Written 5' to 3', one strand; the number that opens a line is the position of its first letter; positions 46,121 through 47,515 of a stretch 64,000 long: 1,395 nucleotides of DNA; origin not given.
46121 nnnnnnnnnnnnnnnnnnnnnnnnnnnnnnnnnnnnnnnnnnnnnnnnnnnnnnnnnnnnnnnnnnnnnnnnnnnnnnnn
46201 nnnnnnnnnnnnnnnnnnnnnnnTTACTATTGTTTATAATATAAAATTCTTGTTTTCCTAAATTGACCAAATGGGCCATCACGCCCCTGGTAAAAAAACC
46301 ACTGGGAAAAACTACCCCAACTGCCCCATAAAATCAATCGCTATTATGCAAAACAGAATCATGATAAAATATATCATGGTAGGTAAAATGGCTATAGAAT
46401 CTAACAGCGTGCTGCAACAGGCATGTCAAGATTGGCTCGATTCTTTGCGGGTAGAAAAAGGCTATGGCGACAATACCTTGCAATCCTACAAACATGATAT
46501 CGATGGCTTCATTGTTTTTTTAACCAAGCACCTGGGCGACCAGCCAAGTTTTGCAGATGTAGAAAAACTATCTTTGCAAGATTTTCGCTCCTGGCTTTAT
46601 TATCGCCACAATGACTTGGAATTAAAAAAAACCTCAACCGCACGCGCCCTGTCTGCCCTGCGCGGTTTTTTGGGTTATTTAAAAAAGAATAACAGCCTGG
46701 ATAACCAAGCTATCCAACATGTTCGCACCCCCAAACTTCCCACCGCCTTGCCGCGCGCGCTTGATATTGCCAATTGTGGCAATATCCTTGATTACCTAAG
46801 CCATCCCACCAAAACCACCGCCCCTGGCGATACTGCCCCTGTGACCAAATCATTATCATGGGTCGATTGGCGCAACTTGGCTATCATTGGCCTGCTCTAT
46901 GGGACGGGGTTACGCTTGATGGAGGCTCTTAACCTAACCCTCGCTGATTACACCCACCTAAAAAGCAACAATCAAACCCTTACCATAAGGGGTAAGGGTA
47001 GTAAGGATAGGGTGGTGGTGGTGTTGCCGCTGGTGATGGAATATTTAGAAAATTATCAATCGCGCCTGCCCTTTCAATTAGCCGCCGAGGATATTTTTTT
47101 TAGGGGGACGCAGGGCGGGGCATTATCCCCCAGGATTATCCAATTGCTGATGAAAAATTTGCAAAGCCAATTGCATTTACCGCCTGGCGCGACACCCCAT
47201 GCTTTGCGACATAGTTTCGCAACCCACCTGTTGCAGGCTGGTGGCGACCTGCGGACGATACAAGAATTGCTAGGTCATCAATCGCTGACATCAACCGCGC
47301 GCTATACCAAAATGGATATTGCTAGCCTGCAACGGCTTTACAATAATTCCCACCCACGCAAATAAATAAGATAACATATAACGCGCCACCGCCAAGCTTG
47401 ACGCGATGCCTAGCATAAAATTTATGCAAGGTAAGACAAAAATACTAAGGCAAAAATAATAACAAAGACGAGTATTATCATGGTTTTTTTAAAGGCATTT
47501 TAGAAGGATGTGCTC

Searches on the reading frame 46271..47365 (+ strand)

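Call 57: search_protein_families(library=pfam, proteins=[window:46271-47365:+], max_evalue=0.001)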
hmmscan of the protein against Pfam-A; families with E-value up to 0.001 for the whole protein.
window:46271-47365:+ (364 aa): 3 families
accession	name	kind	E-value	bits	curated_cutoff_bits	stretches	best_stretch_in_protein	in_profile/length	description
PF00589.27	Phage_integrase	-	2.3e-28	99.6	27.1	1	200-348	22-168/172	Phage integrase family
PF02899.23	Phage_int_SAM_1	-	3.6e-13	50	22.3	1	53-139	2-81/83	Phage integrase, N-terminal SAM-like domain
PF13495.12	Phage_int_SAM_4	-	1.6e-05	25.6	27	1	53-134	3-75/85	Phage integrase, N-terminal SAM-like domain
